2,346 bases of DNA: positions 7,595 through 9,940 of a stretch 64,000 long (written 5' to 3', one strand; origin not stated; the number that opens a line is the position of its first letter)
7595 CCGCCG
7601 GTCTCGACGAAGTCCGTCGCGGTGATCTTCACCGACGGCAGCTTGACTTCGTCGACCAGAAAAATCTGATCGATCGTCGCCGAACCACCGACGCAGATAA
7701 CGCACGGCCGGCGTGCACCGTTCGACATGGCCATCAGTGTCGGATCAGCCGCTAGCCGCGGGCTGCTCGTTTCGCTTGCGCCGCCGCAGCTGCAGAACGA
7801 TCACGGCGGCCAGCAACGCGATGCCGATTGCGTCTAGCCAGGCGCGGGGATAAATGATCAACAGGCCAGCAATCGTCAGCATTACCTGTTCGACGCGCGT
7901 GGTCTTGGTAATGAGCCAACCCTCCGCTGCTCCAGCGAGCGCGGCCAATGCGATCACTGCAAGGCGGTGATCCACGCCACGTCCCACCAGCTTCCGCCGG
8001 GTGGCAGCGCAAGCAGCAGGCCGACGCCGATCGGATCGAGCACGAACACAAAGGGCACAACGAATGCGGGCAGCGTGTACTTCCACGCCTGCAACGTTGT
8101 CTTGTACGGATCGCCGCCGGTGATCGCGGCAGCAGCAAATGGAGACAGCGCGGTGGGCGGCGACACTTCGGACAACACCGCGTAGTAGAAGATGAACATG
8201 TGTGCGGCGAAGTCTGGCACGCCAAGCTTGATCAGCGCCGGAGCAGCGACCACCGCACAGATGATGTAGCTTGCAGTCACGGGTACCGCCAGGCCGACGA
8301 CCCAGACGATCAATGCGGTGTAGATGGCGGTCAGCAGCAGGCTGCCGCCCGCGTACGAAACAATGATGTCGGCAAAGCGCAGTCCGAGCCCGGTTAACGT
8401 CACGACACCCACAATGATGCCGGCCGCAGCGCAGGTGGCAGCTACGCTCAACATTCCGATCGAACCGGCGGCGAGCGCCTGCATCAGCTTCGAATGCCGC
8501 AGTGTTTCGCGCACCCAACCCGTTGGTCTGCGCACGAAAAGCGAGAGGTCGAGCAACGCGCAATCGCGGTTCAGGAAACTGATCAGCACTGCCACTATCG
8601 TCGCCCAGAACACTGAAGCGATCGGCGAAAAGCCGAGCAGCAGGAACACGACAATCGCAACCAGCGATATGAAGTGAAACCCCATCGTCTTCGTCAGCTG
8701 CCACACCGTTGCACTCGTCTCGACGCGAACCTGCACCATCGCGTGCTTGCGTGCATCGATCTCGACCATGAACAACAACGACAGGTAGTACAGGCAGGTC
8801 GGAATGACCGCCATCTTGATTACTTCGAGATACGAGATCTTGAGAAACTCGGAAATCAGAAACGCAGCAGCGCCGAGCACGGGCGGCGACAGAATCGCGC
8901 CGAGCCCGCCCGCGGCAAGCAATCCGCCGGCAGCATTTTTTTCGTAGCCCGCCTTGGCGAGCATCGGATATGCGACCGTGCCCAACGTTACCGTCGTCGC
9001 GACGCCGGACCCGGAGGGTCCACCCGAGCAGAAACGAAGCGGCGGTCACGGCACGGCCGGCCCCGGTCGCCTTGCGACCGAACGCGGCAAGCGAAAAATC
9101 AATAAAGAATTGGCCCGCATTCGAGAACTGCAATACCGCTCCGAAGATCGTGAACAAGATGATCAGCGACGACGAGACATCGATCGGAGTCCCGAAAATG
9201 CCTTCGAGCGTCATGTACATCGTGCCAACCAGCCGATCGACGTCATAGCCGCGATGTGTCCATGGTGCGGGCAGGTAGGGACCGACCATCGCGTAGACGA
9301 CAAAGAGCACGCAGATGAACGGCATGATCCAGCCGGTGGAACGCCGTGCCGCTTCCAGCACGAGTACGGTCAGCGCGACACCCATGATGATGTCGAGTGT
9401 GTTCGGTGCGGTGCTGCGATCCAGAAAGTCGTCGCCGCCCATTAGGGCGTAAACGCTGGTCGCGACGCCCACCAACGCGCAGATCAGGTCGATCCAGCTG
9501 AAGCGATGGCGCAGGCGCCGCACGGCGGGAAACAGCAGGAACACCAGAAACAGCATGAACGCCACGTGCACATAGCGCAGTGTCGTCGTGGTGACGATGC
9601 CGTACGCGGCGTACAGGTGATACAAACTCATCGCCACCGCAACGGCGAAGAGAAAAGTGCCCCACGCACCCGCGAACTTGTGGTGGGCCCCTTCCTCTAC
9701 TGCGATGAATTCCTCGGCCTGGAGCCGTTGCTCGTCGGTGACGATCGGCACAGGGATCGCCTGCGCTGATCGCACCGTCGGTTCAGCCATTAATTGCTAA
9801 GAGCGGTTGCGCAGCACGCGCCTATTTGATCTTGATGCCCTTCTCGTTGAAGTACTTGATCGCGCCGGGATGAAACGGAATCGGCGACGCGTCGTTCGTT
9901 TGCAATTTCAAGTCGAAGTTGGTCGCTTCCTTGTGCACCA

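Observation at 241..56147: Very high and very uneven density of disrupted genes: genome decay or localised assembly error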

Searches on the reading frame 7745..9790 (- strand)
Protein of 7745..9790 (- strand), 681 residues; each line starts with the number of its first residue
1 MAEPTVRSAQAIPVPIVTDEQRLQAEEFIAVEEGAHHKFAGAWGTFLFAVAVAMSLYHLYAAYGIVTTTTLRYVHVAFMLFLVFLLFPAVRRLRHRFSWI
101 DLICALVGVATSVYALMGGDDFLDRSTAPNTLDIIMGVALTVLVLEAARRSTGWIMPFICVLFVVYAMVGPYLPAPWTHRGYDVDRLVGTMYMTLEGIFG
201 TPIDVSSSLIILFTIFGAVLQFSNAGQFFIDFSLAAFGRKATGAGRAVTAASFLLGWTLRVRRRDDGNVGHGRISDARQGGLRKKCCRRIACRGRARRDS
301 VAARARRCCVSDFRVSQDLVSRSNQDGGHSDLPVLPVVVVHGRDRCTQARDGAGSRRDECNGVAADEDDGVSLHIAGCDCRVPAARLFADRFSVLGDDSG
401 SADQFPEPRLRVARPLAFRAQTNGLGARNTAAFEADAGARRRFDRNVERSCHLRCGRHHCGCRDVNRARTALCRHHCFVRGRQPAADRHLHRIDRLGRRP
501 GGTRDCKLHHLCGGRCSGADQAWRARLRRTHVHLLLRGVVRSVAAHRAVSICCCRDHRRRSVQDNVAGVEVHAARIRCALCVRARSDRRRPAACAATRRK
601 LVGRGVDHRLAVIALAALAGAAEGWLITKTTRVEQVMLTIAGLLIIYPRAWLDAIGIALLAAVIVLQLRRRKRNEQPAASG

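Call 22: search_protein_families(library=pfam, proteins=[window:7745-9790:-], max_evalue=0.01)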
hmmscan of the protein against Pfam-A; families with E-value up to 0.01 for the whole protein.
window:7745-9790:- (681 aa): 2 families
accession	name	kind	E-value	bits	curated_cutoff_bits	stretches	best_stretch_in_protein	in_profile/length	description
PF06808.19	DctM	-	1.6e-10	40.8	23.8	1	141-256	3-101/413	Tripartite ATP-independent periplasmic transporter, DctM component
PF11874.13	DUF3394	-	0.00085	19.5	28.2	1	610-655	7-52/181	Domain of unknown function (DUF3394)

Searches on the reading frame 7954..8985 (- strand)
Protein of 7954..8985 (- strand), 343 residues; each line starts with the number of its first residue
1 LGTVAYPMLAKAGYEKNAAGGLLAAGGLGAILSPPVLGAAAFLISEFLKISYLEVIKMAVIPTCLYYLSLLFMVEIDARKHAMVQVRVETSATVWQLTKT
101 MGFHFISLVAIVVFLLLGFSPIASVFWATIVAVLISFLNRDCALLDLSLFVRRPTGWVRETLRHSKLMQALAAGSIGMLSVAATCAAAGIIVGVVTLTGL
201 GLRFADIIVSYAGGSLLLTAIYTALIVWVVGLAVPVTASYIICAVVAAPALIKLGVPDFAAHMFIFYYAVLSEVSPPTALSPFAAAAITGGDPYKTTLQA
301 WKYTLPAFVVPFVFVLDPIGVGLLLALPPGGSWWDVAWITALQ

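Call 24: search_protein_families(library=pfam, proteins=[window:7954-8985:-], max_evalue=0.05)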
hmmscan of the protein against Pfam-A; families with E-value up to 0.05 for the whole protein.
window:7954-8985:- (343 aa): 1 family
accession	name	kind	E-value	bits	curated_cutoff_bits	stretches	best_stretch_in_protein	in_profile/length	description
PF06808.19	DctM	-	3.3e-44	151.8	23.8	1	1-310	114-403/413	Tripartite ATP-independent periplasmic transporter, DctM component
